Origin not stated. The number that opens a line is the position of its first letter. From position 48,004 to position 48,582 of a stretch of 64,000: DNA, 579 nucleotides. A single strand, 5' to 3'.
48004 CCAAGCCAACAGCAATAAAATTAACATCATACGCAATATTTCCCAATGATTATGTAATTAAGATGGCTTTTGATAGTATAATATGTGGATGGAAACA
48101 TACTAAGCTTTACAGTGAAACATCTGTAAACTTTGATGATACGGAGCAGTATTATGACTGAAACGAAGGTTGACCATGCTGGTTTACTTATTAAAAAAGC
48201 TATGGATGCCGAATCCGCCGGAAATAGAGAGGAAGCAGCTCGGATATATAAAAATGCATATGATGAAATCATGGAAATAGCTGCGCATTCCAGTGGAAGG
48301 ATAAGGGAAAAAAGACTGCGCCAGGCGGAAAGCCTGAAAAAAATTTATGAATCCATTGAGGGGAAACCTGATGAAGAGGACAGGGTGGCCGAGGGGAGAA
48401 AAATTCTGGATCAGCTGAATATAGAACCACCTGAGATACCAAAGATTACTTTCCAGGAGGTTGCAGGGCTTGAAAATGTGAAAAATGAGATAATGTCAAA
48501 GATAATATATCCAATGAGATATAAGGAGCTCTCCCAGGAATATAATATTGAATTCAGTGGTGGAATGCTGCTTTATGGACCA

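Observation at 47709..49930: Three-gene operon: unknown protein, MIT-AAA+ (Vps4/CdvC-like) ATPase, and a coiled-coil ESCRT-III-like protein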

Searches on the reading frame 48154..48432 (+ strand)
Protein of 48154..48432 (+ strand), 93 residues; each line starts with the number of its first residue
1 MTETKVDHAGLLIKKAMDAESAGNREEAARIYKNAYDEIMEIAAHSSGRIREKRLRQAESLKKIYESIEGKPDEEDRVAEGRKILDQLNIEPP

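Call 34: search_solved_structures(query=window:48154-48432:+, max_evalue=10, show_alignments=3)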
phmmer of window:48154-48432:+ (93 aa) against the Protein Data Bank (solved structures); distinct sequences matched with E-value up to 10: 20.
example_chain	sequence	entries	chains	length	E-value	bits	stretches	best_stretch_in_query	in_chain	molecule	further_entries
8uc6_C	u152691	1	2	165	0.005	20.6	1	6-58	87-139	Calpain-7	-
8fbj_A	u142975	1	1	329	0.066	17.1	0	10-42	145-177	KWOCA_60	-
2jq9_A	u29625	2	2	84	0.079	16.8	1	2-57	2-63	Vacuolar protein sorting-associating protein 4A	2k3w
1yxr_A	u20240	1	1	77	0.082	16.8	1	2-48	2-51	vacuolar protein sorting factor 4A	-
2jqh_A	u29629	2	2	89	0.19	15.6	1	11-55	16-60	Vacuolar protein sorting-associating protein 4B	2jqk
4u7y_A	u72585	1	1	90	0.19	15.6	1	11-55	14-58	Vacuolar protein sorting-associated protein 4B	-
1wr0_A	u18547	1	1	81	0.21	15.5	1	11-54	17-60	SKD1 protein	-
5fvk_A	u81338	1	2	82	0.22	15.4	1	12-69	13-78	VACUOLAR PROTEIN SORTING-ASSOCIATED PROTEIN 4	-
4niq_A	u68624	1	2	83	0.23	15.4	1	12-69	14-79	Vacuolar protein sorting-associated protein 4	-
5fvl_A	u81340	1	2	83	0.23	15.4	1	12-69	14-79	VACUOLAR PROTEIN SORTING-ASSOCIATED PROTEIN 4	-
2v6x_A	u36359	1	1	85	0.25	15.3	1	12-69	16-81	VACUOLAR PROTEIN SORTING-ASSOCIATED PROTEIN 4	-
9bl8_A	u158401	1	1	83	0.25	15.2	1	12-69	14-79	Vacuolar protein sorting-associated protein 4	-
2cpt_A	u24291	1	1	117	0.27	15.1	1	11-56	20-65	Vacuolar sorting protein 4b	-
6eou_A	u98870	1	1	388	0.41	14.5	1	8-73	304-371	UDP-N-acetylglucosamine--peptide N-acetylglucosaminyltransferase 110 kDa subunit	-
1w3b_A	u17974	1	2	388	0.41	14.5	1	8-73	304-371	UDP-N-ACETYLGLUCOSAMINE--PEPTIDE N-ACETYLGLUCOSAMINYLTRANSFERASE 110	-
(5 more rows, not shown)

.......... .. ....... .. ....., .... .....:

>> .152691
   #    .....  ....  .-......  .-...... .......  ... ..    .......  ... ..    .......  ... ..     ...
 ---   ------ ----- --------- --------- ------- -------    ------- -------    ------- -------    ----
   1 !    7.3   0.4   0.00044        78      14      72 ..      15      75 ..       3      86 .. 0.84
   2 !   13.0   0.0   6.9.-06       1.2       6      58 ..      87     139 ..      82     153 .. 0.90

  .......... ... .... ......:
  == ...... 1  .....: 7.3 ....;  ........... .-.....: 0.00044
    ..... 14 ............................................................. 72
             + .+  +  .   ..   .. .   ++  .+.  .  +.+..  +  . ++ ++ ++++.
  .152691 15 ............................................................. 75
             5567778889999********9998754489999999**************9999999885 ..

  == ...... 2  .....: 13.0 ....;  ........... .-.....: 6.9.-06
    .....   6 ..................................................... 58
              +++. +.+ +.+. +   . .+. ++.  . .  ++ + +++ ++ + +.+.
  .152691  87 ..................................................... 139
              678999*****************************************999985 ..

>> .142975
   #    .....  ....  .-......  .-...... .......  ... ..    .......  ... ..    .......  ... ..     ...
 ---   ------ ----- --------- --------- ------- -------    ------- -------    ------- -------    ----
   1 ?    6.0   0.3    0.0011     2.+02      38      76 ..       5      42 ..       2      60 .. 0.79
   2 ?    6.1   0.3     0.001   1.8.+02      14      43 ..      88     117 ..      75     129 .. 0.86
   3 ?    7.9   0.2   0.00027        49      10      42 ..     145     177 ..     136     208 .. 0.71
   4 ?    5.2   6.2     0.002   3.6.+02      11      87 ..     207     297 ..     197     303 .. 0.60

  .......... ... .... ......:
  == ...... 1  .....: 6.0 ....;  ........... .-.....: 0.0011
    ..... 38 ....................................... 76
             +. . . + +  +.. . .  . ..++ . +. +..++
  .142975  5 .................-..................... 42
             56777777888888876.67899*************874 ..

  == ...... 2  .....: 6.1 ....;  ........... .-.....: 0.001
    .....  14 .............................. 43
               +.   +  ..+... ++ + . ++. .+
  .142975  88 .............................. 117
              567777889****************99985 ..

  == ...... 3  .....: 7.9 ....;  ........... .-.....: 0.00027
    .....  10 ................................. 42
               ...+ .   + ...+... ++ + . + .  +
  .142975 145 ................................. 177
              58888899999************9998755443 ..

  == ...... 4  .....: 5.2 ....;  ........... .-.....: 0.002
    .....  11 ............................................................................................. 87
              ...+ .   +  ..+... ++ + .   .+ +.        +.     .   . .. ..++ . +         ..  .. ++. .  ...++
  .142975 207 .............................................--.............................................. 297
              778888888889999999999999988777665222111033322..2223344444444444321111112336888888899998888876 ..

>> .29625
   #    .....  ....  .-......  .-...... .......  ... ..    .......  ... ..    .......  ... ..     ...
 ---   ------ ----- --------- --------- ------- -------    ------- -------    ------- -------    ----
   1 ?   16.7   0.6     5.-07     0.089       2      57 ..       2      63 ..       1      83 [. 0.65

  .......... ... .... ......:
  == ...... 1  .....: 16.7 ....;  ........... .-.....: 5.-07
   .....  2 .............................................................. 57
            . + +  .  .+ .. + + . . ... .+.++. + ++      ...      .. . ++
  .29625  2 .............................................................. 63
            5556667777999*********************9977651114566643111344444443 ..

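Call 40: search_solved_structures(query=A6, max_evalue=1, show_alignments=1)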
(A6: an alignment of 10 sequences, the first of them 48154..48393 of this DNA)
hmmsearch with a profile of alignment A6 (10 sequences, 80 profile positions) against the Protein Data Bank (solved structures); distinct sequences matched with E-value up to 1: 100 (the best 60 are shown).
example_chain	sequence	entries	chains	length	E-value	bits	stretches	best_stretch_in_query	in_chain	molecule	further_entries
9gzg_A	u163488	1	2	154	1.9e-06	30.9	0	18-37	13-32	Engineered CTPR protein with glutamic acids for conductivity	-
8uc6_C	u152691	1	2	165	7.4e-06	29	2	5-58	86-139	Calpain-7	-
4u7y_A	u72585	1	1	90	3.7e-05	26.8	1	3-77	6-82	Vacuolar protein sorting-associated protein 4B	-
2cpt_A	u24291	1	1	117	0.00011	25.2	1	3-77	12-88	Vacuolar sorting protein 4b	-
1wr0_A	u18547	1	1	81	0.00012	25.1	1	3-67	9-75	SKD1 protein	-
2jqh_A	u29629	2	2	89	0.00013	25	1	3-77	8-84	Vacuolar protein sorting-associating protein 4B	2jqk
6eou_A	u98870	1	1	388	0.00016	24.8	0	20-46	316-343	UDP-N-acetylglucosamine--peptide N-acetylglucosaminyltransferase 110 kDa subunit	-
9esh_R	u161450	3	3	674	0.00019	24.5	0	8-39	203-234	Pre-mRNA-splicing factor cwf4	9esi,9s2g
9k7u_A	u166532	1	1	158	0.00021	24.4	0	22-43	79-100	Heter-Zn2-HEHE-22A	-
2zam_A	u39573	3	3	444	0.00042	23.4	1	2-78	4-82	Vacuolar protein sorting-associating protein 4B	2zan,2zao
1w3b_A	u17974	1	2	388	0.0005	23.2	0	20-46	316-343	UDP-N-ACETYLGLUCOSAMINE--PEPTIDE N-ACETYLGLUCOSAMINYLTRANSFERASE 110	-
3vtx_A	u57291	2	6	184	0.00077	22.6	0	16-36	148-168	MamA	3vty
4u7i_A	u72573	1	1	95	0.00077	22.6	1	6-48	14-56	Spartin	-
1yxr_A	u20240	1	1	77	0.0011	22.1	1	1-68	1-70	vacuolar protein sorting factor 4A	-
8bu0_A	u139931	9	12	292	0.0011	22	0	21-37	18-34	Consensus tetratricopeptide repeat protein | Crystal structure of an 8-repeat consensus TPR superhelix with Zinc. | Monomer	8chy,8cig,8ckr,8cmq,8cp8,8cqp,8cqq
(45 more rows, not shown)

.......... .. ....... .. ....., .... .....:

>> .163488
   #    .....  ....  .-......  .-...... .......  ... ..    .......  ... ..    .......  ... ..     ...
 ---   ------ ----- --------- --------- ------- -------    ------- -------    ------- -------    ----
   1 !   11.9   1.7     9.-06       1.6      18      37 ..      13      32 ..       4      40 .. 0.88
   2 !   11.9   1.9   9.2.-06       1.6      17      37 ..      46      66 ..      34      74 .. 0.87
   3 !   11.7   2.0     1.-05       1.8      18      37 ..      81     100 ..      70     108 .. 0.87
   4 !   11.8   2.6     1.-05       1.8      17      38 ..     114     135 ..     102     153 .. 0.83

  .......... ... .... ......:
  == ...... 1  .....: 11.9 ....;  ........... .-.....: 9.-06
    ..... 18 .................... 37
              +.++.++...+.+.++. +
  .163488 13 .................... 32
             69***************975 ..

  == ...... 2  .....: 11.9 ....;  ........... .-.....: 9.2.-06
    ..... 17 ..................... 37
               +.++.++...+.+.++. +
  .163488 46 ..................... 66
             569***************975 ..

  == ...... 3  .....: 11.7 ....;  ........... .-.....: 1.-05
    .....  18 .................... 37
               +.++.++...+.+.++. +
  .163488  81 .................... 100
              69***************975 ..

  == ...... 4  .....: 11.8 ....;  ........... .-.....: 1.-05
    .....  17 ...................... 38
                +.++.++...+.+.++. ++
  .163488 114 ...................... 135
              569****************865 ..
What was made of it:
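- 48154..49251 (+): g2: Vps4-like ATPase. MIT domain about residues 1-78 (48154-48387), linker, one AAA+ cassette (Pfam 138-269), lid and C-terminal helix. The N-terminal profile hits the VPS4B MIT domain at E=3.7e-5, and also calpain-7, spartin and yeast Vps4 MIT domains (call 40).
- On Vps4 / CdvC AAA ATPases: The same profile also hits calpain-7, spartin, VPS4A, yeast Vps4 and Sulfolobus MIT domains (call 40).
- Closest known: Eukaryotic and Asgard ESCRT-III. Same: VPS4A and VPS4B MIT domains are the best matches to the g2 N-terminus (call 40).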
